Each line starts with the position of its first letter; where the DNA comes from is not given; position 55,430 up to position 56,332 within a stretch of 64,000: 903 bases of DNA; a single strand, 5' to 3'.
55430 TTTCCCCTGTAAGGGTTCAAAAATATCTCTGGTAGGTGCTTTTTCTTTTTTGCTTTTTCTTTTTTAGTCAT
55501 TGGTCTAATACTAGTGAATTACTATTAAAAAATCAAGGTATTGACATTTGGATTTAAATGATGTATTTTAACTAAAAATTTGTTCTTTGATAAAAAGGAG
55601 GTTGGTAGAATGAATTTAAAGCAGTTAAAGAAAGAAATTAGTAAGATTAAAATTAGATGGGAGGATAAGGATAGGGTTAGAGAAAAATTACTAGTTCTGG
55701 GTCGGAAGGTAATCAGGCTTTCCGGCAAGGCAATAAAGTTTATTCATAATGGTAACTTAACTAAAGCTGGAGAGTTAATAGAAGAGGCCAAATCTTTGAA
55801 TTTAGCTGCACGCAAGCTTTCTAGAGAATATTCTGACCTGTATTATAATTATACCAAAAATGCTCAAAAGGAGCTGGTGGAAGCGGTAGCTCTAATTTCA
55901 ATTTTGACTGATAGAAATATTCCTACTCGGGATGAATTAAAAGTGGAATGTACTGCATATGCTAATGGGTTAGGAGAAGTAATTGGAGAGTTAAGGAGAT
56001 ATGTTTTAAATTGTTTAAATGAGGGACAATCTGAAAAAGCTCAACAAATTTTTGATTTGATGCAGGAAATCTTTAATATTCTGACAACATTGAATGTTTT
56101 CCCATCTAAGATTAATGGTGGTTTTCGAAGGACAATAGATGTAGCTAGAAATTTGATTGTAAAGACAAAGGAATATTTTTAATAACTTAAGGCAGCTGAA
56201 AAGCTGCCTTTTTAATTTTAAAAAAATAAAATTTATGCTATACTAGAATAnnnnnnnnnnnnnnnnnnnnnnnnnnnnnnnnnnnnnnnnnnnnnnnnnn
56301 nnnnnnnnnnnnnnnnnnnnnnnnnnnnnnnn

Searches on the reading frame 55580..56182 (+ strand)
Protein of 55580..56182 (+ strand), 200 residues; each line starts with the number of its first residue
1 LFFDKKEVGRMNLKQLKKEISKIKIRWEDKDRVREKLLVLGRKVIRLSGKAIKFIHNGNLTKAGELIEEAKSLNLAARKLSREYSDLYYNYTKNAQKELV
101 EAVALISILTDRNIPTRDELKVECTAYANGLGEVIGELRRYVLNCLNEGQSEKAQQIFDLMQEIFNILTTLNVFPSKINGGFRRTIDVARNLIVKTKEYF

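Call 76: search_protein_families(library=pfam, proteins=[window:55580-56182:+], max_evalue=0.0001)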
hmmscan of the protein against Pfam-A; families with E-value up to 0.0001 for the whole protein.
window:55580-56182:+ (200 aa): 2 families
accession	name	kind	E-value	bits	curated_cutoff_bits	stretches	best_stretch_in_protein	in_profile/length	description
PF01997.21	Translin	-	1.8e-09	38.3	25.9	1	41-195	10-193/205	Translin family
PF24722.1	DUF7674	-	9.7e-05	22.9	27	0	124-165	19-60/111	Domain of unknown function (DUF7674)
